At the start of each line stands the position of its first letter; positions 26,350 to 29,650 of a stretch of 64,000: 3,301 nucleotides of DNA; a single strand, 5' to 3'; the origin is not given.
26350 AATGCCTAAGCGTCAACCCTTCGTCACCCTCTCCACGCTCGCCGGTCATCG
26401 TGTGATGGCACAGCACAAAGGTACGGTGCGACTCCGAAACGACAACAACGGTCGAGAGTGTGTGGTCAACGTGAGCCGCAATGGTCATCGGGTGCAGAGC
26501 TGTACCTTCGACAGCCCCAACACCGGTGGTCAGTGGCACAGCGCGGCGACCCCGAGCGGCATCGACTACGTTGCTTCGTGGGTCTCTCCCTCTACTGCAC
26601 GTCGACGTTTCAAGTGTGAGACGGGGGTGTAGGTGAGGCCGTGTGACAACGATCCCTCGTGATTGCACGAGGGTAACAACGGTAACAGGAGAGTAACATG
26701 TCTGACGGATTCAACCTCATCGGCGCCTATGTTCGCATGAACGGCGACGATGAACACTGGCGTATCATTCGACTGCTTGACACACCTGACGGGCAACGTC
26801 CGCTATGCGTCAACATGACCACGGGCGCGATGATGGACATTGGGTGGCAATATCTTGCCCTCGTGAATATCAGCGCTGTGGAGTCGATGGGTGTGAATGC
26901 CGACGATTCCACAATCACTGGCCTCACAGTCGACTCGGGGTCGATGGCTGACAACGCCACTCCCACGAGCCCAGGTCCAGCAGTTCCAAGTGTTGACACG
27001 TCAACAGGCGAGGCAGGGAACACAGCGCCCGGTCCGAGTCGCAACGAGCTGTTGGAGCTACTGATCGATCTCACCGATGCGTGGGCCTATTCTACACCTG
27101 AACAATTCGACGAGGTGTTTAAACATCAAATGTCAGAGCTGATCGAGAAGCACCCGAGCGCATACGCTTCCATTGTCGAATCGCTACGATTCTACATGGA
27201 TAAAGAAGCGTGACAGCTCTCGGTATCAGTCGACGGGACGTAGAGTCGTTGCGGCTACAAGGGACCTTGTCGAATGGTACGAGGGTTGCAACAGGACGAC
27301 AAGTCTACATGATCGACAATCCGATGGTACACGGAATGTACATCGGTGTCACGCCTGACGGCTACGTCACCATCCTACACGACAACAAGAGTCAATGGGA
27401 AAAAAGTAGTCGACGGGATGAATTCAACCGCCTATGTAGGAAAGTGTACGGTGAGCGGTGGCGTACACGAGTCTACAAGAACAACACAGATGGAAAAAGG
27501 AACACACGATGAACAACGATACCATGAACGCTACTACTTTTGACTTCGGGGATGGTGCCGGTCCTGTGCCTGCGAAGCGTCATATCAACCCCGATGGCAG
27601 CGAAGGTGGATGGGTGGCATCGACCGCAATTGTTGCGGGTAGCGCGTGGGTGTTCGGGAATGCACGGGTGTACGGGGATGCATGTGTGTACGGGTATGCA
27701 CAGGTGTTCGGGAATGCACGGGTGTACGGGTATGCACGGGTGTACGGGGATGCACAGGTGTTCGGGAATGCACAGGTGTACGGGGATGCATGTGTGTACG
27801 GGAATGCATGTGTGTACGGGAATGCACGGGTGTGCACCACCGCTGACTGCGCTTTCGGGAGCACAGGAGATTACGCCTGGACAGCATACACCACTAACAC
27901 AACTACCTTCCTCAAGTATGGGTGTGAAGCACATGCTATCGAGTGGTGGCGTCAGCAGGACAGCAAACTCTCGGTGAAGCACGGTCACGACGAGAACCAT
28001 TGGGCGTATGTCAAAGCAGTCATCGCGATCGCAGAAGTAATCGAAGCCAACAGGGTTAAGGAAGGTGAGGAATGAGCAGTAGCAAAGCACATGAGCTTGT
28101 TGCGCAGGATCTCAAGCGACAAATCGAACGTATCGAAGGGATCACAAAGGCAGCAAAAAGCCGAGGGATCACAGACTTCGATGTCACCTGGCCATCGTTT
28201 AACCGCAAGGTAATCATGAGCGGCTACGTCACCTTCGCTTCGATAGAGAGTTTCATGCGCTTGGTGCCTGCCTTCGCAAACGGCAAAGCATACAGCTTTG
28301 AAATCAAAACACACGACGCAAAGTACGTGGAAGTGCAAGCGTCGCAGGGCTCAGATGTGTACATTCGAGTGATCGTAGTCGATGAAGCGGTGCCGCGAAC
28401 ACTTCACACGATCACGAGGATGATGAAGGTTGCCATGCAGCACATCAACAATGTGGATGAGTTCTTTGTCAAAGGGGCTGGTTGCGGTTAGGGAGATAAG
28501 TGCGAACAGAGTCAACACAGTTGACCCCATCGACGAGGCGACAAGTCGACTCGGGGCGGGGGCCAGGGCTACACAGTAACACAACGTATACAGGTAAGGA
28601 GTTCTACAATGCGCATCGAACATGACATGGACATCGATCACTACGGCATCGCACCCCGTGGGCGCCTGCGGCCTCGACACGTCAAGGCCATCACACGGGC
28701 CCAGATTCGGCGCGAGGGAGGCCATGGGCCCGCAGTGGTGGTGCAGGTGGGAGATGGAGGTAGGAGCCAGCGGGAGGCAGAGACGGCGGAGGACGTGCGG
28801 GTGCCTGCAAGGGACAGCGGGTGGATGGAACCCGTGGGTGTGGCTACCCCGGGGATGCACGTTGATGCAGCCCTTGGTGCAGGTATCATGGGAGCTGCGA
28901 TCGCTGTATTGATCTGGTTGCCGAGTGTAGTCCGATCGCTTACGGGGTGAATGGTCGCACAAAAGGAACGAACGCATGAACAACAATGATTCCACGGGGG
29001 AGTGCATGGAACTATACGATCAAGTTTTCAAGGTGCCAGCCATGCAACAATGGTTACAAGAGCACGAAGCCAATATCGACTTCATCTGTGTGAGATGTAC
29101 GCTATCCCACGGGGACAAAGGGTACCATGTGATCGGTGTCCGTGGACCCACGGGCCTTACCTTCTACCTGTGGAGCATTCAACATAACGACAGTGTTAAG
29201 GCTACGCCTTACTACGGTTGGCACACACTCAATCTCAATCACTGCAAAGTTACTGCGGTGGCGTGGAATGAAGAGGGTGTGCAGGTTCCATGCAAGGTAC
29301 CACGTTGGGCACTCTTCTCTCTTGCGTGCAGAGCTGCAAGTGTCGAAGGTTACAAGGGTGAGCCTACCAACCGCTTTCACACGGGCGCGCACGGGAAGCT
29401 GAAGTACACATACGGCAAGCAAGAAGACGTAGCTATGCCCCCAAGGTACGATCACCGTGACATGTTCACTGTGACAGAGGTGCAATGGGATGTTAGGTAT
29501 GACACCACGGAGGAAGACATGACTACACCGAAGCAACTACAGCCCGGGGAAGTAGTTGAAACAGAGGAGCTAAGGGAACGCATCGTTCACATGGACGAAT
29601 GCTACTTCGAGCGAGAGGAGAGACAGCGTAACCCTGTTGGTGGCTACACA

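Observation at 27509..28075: Protein built from 10 perfect tandem hexapeptides V[FY]G[NDY]A[RQC], encoded by an 18-bp tandem DNA repeat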

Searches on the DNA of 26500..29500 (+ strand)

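Call 7: search_dna_similar(query=window:26500-29500:+, collection=phages, mode=near)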
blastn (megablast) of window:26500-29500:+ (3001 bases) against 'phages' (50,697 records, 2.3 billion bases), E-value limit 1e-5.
No match.

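Call 69: search_dna_similar(query=L010:5836-6570:+, collection=ecoli_genomes, mode=near, max_rows=40, rows=spread)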
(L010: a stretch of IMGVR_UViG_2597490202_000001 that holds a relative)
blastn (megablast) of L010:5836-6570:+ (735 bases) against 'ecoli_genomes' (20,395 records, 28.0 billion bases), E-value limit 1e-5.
No match.

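Call 70: search_dna_similar(query=L010:5836-6570:+, collection=phages, mode=near, max_rows=30)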
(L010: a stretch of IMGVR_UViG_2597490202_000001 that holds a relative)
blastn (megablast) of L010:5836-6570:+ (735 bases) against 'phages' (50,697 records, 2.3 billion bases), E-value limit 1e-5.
No match.

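Call 71: search_dna_similar(query=L024:5712-6809:+, collection=phages, mode=near, max_rows=30)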
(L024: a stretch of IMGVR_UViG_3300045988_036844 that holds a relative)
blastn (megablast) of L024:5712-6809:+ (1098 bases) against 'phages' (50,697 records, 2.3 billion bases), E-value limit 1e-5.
No match.

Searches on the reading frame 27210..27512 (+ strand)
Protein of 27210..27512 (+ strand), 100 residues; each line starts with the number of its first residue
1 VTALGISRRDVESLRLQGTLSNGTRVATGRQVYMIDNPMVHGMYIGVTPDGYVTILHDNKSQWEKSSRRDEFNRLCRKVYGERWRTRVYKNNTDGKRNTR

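Call 33: search_protein_families(library=pfam, proteins=[window:27210-27512:+], max_evalue=0.01)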
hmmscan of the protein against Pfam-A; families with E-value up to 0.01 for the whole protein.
window:27210-27512:+ (100 aa): 0 families

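Call 62: search_protein_families(library=padloc, proteins=[window:27210-27512:+], max_evalue=0.01)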
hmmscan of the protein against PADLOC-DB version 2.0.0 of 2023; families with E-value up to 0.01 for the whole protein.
window:27210-27512:+ (100 aa): 0 families

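Call 84: search_protein_families(library=phrogs, proteins=[window:27210-27512:+], max_evalue=0.001)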
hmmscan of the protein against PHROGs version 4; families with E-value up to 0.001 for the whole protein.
window:27210-27512:+ (100 aa): 0 families
